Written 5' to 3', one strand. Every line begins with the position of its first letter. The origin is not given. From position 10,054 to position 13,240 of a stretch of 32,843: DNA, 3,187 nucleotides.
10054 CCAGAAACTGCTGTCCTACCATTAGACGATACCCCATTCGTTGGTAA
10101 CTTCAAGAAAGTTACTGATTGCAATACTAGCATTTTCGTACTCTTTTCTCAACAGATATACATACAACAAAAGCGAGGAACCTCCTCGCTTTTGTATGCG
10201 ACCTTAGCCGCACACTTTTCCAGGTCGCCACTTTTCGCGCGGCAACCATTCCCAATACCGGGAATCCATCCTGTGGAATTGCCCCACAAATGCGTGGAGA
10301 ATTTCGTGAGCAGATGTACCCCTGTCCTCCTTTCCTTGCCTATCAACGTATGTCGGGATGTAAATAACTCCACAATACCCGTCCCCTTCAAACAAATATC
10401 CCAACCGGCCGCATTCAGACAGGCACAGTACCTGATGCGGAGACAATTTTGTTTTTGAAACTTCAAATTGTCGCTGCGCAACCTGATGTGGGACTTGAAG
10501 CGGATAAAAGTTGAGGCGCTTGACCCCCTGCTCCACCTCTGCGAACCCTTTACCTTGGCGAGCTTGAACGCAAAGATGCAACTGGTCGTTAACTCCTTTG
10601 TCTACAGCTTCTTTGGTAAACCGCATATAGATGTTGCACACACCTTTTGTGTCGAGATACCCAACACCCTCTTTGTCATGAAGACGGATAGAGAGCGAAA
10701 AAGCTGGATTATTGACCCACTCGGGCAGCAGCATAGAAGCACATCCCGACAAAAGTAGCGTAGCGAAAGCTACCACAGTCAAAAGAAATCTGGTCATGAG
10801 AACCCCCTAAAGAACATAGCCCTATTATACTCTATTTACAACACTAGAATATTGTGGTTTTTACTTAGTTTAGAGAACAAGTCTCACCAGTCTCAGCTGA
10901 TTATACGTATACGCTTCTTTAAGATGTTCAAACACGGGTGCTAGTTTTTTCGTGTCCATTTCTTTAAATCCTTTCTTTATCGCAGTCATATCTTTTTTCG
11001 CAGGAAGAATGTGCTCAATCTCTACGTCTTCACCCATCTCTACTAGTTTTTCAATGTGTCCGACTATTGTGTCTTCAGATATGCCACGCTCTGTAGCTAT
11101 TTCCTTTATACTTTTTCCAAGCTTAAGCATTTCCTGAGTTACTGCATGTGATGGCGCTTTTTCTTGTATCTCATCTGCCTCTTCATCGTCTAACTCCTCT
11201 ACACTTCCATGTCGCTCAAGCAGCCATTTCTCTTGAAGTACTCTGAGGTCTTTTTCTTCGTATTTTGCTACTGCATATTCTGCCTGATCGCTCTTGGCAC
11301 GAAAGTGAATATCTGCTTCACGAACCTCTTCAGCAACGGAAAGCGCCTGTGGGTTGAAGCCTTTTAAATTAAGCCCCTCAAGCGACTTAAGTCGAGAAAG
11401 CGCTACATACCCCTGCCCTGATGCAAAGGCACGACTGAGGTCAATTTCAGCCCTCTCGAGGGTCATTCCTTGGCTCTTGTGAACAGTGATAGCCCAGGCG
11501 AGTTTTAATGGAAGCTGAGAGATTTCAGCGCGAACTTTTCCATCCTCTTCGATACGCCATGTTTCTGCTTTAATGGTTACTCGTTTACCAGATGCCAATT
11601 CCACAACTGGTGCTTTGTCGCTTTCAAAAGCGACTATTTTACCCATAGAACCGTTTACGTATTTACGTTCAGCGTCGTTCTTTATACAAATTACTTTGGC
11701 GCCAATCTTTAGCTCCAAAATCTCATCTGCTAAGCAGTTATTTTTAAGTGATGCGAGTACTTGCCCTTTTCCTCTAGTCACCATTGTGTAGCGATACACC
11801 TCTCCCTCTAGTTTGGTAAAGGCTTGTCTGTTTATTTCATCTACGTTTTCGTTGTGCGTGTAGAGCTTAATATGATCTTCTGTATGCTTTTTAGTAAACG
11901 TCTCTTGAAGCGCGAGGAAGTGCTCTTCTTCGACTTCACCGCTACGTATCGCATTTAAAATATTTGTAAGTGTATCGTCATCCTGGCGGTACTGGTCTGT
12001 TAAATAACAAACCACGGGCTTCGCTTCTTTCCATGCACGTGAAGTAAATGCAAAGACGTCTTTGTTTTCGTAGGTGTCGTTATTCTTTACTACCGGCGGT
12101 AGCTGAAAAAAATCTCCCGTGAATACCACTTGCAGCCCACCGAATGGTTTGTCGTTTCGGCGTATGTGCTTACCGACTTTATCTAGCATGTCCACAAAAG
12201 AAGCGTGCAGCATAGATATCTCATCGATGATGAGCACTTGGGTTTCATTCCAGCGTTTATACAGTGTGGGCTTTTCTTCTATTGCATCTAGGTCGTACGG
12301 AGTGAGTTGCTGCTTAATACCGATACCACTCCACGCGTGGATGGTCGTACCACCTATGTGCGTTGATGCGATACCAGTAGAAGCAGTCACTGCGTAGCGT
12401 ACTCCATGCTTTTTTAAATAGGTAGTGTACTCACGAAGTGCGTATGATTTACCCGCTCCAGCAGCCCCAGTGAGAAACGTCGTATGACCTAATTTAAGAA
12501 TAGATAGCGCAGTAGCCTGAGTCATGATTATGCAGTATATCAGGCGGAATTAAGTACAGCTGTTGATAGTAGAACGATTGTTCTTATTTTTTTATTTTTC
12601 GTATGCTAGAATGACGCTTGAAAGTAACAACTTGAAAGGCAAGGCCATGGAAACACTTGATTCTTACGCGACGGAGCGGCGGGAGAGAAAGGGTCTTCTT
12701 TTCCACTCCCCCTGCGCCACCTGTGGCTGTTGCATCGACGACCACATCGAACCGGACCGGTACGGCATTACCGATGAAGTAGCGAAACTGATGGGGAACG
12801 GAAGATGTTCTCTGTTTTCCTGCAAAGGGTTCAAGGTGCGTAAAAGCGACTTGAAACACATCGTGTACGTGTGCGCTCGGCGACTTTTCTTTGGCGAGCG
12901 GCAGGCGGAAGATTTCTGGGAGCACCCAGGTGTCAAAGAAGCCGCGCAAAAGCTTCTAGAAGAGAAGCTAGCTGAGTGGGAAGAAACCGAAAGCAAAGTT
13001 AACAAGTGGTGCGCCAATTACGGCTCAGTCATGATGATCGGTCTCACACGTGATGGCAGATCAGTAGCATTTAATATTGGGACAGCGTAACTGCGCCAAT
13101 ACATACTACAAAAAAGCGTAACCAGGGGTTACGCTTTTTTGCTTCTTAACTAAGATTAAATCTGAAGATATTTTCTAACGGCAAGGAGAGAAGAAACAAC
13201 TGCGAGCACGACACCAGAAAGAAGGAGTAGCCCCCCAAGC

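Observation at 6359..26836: Five GC-rich, SD-bearing, self-terminated orphan gene cassettes wedged between housekeeping genes of a leaderless low-GC genome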

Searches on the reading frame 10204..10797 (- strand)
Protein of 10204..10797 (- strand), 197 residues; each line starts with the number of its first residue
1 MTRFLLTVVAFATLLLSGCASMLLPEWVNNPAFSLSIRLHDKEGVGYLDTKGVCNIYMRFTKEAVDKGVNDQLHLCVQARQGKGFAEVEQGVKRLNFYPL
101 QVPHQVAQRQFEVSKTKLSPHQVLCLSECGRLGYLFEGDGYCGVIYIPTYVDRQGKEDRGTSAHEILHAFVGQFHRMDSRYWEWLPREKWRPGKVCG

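Call 8: search_protein_families(library=pfam, proteins=[window:10204-10797:-], max_evalue=0.1)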
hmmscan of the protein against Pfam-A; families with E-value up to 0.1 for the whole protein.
window:10204-10797:- (197 aa): 0 families

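Call 14: find_homologous_proteins(query=window:10204-10797:-)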
Query window:10204-10797:- (197 aa): 6 proteins with E <= 0.001 among 48 candidates.
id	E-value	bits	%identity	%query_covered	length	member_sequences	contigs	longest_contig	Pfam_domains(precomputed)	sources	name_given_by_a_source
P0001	6.4e-128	442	95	100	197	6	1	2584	-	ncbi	-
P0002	1.2e-111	389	88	95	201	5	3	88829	-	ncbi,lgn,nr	ncbi:MAG: hypothetical protein KBC50_02420 [Candidatus Pacebacteria bacterium]|nr:hypothetical prote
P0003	2.3e-107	375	86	96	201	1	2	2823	-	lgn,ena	-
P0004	1.2e-103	363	81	96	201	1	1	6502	-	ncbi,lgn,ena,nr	ncbi:MAG: hypothetical protein E6Q68_00795 [Polynucleobacter sp.]|nr:MAG: hypothetical protein E6Q68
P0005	1.6e-69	252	55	100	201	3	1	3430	-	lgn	-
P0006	2.7e-66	241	54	100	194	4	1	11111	-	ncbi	-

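Call 28: find_related_loci(query=window:10204-10797:-, collection=viral_contigs, flank=5000)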
Query window:10204-10797:- (197 aa) in viral_contigs; peptide patterns used: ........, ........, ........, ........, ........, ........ (x = any residue, [..] = any of these).
2 stretches matched a pattern, but none encodes a relative of the query by tblastn (E <= 1e-3).

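Call 75: search_protein_families(library=padloc, proteins=[window:10204-10797:-], max_evalue=0.01)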
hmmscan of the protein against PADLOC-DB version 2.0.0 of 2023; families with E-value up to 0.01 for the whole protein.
window:10204-10797:- (197 aa): 0 families

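Call 76: search_protein_families(library=phrogs, proteins=[window:10204-10797:-], max_evalue=0.01)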
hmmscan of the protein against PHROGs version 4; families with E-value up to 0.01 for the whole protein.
window:10204-10797:- (197 aa): 0 families

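Call 77: search_protein_families(library=ncbifam, proteins=[window:10204-10797:-], max_evalue=0.01)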
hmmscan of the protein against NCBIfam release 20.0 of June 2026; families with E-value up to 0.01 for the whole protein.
window:10204-10797:- (197 aa): 0 families

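Call 83: search_solved_structures(query=A3, max_evalue=1)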
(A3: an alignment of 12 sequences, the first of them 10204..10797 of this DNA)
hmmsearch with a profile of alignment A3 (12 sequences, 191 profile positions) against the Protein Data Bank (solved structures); distinct sequences matched with E-value up to 1: 1.
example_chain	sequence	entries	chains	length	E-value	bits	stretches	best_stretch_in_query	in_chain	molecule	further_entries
2mc8_A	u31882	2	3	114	0.93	12.4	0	131-161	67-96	Uncharacterized protein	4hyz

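Call 87: predict_structure(alignment_id=A3)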
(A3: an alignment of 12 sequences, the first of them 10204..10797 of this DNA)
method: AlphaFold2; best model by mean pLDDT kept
length: 197 residues; sequences in the alignment: 12
mean_pLDDT: 83.3   pTM: 0.79
mean pLDDT of the five models: 83.3, 83.3, 81.1, 73.1, 72.8
residues with pLDDT >= 90: 93; 70-90: 66; 50-70: 27; < 50: 11
segments of 3 or more residues with pLDDT < 50: 119-121, 123-128
pLDDT, mean of each block of 10 residues (from residue 1): 74 59 81 97 96 97 93 95 86 95 85 69 51 86 90 86 93 78 85 66
secondary structure, 60 per line:
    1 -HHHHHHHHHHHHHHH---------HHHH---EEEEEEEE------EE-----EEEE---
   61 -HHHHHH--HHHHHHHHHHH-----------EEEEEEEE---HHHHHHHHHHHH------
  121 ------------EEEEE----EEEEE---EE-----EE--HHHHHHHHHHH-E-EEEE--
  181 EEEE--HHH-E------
elements in order: H2-16 H26-29 E33-40 E54-57 H62-67 H70-80 E92-99 H103-114 E133-137 E142-146 H161-171 E175-178 E181-184

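Call 91: fold_search(model_id=the predicted structure, library=pdb)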
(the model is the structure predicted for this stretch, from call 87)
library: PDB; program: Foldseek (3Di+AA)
matches with E <= 10: 79; with E <= 0.001: 0
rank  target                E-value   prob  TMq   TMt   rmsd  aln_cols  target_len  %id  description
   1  8vga_B                7.6e-01  0.02  0.09  0.06  20.9       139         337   16  Crystal Structure of Guanine Nucleotide-Binding Protein (G Protein) Alpha-1 Subunit from Selaginella moellendorffii in (released 2024-11-06)
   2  4pav_E                8.1e-01  0.14  0.19  0.29  11.4       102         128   14  Structure of hypothetical protein SA1046 from S. aureus. (released 2015-05-06)
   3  4pav_B                8.1e-01  0.14  0.19  0.28  11.4       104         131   13  Structure of hypothetical protein SA1046 from S. aureus. (released 2015-05-06)
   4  4pav_A                1.0e+00  0.12  0.19  0.29  11.4       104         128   13  Structure of hypothetical protein SA1046 from S. aureus. (released 2015-05-06)
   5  4pav_F                1.1e+00  0.12  0.19  0.29  11.4       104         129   13  Structure of hypothetical protein SA1046 from S. aureus. (released 2015-05-06)
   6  9ncf_C                1.2e+00  0.06  0.12  0.07   9.9        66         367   15  Icosahedral capsid assembly of phage JohannRWettstein (Bas63) (released 2025-11-19)
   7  4pav_D                1.4e+00  0.16  0.18  0.31   7.9        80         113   12  Structure of hypothetical protein SA1046 from S. aureus. (released 2015-05-06)
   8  3bqw                  1.4e+00  0.08  0.16  0.10   9.6        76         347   13  Crystal structure of the putative capsid protein of prophage (E.coli CFT073) (released 2008-01-08)
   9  8vga_A                1.4e+00  0.01  0.12  0.08  20.3       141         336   13  Crystal Structure of Guanine Nucleotide-Binding Protein (G Protein) Alpha-1 Subunit from Selaginella moellendorffii in (released 2024-11-06)
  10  9c2d_A                1.6e+00  0.06  0.13  0.08   9.6        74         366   14  Bacteriophage Sf14 Capsid Icosahedral reconstruction (released 2025-02-05)
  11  9f5x_p                2.0e+00  0.02  0.10  0.13  17.4        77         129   10  Structure of the Chlamydomonas reinhardtii respiratory supercomplex I1 III2 IV2 (released 2025-03-12)
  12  2dvi_A                2.5e+00  0.02  0.14  0.08  10.6       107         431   11  Complex structure of CCA-adding enzyme, mini-DCC and CTP (released 2006-11-14)
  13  3rhe                  2.9e+00  0.04  0.23  0.33   8.0       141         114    9  The crystal structure of NAD-dependent benzaldehyde dehydrogenase from Legionella pneumophila (released 2011-05-04)
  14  2fcl                  3.1e+00  0.05  0.18  0.21  13.6       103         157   10  Crystal structure of a putative nucleotidyltransferase (tm1012) from Thermotoga maritima at 1.35 A resolution (released 2006-03-14)
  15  2ewr                  3.3e+00  0.04  0.18  0.21  15.0       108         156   10  Crystal structure of a putative nucleotidyltransferase (tm1012) from Thermotoga maritima at 1.60 A resolution (released 2005-12-06)
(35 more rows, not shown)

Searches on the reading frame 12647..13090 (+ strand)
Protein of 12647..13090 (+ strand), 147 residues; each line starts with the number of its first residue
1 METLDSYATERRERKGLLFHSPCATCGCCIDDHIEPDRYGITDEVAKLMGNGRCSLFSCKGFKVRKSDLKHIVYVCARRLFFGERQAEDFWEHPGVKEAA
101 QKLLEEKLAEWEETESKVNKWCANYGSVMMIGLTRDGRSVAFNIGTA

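Call 8: search_protein_families(library=pfam, proteins=[window:12647-13090:+], max_evalue=0.1)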
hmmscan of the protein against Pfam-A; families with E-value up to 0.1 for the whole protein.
window:12647-13090:+ (147 aa): 0 families

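Call 64: find_related_loci(query=A2, collection=metagenome_contigs, flank=4000)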
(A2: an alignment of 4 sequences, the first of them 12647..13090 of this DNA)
Query A2 (147 aa) in metagenome_contigs; peptide patterns used: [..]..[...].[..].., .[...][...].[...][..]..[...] (x = any residue, [..] = any of these).
207 stretches matched a pattern, but none encodes a relative of the query by tblastn (E <= 1e-3).

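Call 75: search_protein_families(library=padloc, proteins=[window:12647-13090:+], max_evalue=0.01)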
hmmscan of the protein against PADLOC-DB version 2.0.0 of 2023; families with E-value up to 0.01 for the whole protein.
window:12647-13090:+ (147 aa): 0 families

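Call 76: search_protein_families(library=phrogs, proteins=[window:12647-13090:+], max_evalue=0.01)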
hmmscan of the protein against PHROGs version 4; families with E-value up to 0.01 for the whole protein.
window:12647-13090:+ (147 aa): 0 families

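Call 77: search_protein_families(library=ncbifam, proteins=[window:12647-13090:+], max_evalue=0.01)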
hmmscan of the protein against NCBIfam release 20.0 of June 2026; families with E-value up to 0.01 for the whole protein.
window:12647-13090:+ (147 aa): 0 families

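Call 84: search_solved_structures(query=A4, max_evalue=1)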
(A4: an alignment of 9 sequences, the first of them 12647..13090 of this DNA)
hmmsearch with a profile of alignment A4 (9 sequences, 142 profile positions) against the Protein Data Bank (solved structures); distinct sequences matched with E-value up to 1: 1.
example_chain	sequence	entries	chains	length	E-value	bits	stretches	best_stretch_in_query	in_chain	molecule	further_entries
7zpq_CC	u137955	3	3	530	0.0021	21.2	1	15-121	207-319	RQT4 isoform 1 | RQC trigger complex subunit RQT4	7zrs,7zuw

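Call 89: predict_structure(alignment_id=A4)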
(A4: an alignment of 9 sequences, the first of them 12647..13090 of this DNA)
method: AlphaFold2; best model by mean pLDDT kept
length: 147 residues; sequences in the alignment: 9
mean_pLDDT: 79.1   pTM: 0.69
mean pLDDT of the five models: 79.1, 76.9, 74.1, 71.6, 65.8
residues with pLDDT >= 90: 31; 70-90: 86; 50-70: 20; < 50: 10
segments of 3 or more residues with pLDDT < 50: 120-123
pLDDT, mean of each block of 10 residues (from residue 1): 65 89 86 84 79 71 85 93 82 85 94 76 53 80 58
secondary structure, 60 per line:
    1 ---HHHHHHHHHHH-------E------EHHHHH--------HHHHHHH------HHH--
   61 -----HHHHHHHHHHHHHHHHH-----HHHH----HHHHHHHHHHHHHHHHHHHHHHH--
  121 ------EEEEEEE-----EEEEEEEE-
elements in order: H4-14 H30-34 H43-49 H66-82 H88-91 H96-118 E127-133 E139-146

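Call 92: fold_search(model_id=the predicted structure, library=pdb)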
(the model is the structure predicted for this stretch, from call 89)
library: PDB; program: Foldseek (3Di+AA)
matches with E <= 10: 190; with E <= 0.001: 0
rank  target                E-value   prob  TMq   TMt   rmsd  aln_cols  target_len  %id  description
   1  6xgt_C                8.5e-01  0.06  0.19  0.18  15.8       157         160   14  Crystal structure of cyanase from the thermophilic fungus Thermomyces lanuginosus (released 2021-01-27)
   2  8a5y_T                9.1e-01  0.33  0.13  0.04  10.9        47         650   21  S. cerevisiae apo unphosphorylated APC/C. (released 2022-08-31)
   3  8a3t_T                1.4e+00  0.07  0.15  0.04  14.9       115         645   15  S. cerevisiae APC/C-Cdh1 complex (released 2022-08-31)
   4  5itx_B                1.5e+00  0.04  0.15  0.10  18.7       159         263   14  Crystal Structure of Human NEIL1(P2G R242K) bound to duplex DNA containing Thymine Glycol (released 2016-07-06)
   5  6lwj_G                1.6e+00  0.05  0.15  0.11  17.1       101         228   19  Crystal structure of human NEIL1(P2G, E3Q, K242) bound to duplex DNA containing dihydrouracil (DHU) (released 2021-06-09)
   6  6c9l_E                1.9e+00  0.15  0.14  0.26  14.0        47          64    8  MEF2B Apo Protein Structure (released 2018-02-07)
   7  1srs_B                1.9e+00  0.13  0.16  0.24  14.0        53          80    6  SERUM RESPONSE FACTOR (SRF) CORE COMPLEXED WITH SPECIFIC SRE DNA (released 1995-07-28)
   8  7nb0_A                2.2e+00  0.16  0.12  0.27  12.8        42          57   12  Structure of the DNA-binding domain of SEPALLATA 3 (released 2021-07-14)
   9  3wyg_C                2.2e+00  0.04  0.15  0.04  15.4       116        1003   11  Crystal structure of Xpo1p-PKI-Gsp1p-GTP complex (released 2014-11-12)
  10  5uk3_C                2.3e+00  0.11  0.16  0.17  12.9        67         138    7  Crystal structure of cyanase from T. urticae (released 2017-06-21)
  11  5uk3_B                2.3e+00  0.06  0.24  0.25  15.5       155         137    8  Crystal structure of cyanase from T. urticae (released 2017-06-21)
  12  8qyz_F                2.3e+00  0.04  0.17  0.04  14.9       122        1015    9  Crystal structure of hiNES2 in complex with Xpo1 and RanGTP (released 2024-11-06)
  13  6c9l_A                2.4e+00  0.15  0.13  0.20  13.6        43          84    9  MEF2B Apo Protein Structure (released 2018-02-07)
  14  7xuz_D                2.4e+00  0.14  0.14  0.21  13.7        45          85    7  Crystal structure of a HDAC4-MEF2A-DNA ternary complex (released 2023-11-29)
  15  8c7e_A                2.4e+00  0.02  0.16  0.15  18.9       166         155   13  Serendipitous cyanase structure from Serratia-like contamination (released 2023-02-22)
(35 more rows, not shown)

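Call 96: fold_search(model_id=the predicted structure, library=viral)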
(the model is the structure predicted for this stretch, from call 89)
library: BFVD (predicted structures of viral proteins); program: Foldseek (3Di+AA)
matches with E <= 10: 575; with E <= 0.001: 0
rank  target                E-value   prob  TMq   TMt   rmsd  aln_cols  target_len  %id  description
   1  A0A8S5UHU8            3.6e-01  0.13  0.22  0.21  12.9       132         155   19  5-methylcytosine-specific restriction enzyme A [Myoviridae sp. ctu2j3]
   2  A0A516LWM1            3.6e-01  0.08  0.15  0.16  18.8       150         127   17  (no name in the UniProt tables at hand)
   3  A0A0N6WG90            4.3e-01  0.12  0.14  0.13  15.2        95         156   18  Proximal tail sheath stabilization protein [Salmonella phage 38]
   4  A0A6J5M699            4.3e-01  0.07  0.13  0.13  15.9       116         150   20  DUF5681 domain-containing protein [uncultured Caudovirales phage]
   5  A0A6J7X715            4.9e-01  0.20  0.13  0.16  13.8        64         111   20  Uncharacterized protein [uncultured Caudovirales phage]
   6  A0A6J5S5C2            4.9e-01  0.06  0.14  0.12  15.3       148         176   10  Uncharacterized protein [uncultured Caudovirales phage]
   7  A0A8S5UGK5            5.5e-01  0.08  0.18  0.17  15.7       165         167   10  Repressor protein CI [Myoviridae sp. ctshb19]
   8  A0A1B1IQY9            6.2e-01  0.23  0.16  0.17   8.4        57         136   12  (no name in the UniProt tables at hand)
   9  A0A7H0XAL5            6.6e-01  0.20  0.23  0.22  12.2        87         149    8  (no name in the UniProt tables at hand)
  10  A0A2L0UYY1            7.0e-01  0.11  0.15  0.17  10.3        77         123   13  Uncharacterized protein [Agrobacterium phage Atu_ph02]
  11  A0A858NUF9            7.5e-01  0.06  0.13  0.04  18.9       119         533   15  (no name in the UniProt tables at hand)
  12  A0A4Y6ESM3            8.0e-01  0.57  0.16  0.33  13.6        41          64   27  (no name in the UniProt tables at hand)
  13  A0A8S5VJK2            8.0e-01  0.12  0.17  0.20  12.3        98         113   14  (no name in the UniProt tables at hand)
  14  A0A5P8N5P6            9.0e-01  0.38  0.13  0.26   6.0        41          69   17  (no name in the UniProt tables at hand)
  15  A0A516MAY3            9.0e-01  0.04  0.19  0.08  17.7       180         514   11  (no name in the UniProt tables at hand)
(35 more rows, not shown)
